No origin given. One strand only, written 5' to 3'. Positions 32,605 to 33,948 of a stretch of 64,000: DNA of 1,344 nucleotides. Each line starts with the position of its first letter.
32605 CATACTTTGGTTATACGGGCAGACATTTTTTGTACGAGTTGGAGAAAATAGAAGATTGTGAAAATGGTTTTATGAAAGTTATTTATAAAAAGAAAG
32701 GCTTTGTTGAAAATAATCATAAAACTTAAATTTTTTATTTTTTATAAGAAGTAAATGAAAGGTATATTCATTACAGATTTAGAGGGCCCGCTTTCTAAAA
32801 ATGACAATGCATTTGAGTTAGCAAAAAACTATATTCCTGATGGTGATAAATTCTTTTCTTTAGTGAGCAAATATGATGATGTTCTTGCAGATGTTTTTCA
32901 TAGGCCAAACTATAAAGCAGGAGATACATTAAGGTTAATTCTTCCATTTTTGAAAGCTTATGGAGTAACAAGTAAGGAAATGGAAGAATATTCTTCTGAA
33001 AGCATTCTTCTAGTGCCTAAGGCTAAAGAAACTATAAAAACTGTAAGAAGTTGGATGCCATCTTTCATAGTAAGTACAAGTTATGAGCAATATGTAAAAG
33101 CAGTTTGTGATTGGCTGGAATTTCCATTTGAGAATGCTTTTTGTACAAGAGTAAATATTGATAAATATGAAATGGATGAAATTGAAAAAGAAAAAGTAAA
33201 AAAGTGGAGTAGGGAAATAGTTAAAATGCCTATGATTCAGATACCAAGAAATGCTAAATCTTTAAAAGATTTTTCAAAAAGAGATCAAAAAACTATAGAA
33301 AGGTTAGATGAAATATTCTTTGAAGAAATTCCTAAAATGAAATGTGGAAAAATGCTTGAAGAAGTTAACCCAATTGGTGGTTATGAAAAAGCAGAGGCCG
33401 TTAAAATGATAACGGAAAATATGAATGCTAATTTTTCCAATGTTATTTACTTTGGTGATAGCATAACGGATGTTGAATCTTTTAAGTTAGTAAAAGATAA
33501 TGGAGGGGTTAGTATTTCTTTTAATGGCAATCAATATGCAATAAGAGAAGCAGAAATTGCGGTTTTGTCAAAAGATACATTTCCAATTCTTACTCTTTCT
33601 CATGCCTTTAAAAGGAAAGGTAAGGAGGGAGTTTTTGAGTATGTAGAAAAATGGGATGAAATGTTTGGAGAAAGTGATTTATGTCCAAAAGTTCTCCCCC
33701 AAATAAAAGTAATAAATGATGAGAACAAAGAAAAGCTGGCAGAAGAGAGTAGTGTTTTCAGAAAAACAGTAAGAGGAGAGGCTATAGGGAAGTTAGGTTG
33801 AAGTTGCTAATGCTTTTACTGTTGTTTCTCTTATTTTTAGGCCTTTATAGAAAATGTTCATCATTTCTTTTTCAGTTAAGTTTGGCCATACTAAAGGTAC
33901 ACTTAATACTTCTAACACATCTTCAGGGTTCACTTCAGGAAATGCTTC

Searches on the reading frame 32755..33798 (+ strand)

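Call 19: search_protein_families(library=pfam, proteins=[window:32755-33798:+], max_evalue=0.001)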
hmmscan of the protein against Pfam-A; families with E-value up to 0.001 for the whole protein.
window:32755-33798:+ (348 aa): 2 families
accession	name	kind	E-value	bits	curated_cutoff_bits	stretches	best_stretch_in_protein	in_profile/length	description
PF08282.18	Hydrolase_3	-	7.5e-06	26.3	20.9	1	136-247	118-223/255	haloacid dehalogenase-like hydrolase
PF02358.22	Trehalose_PPase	-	0.00044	19.9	27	1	182-259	136-218/235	Trehalose-phosphatase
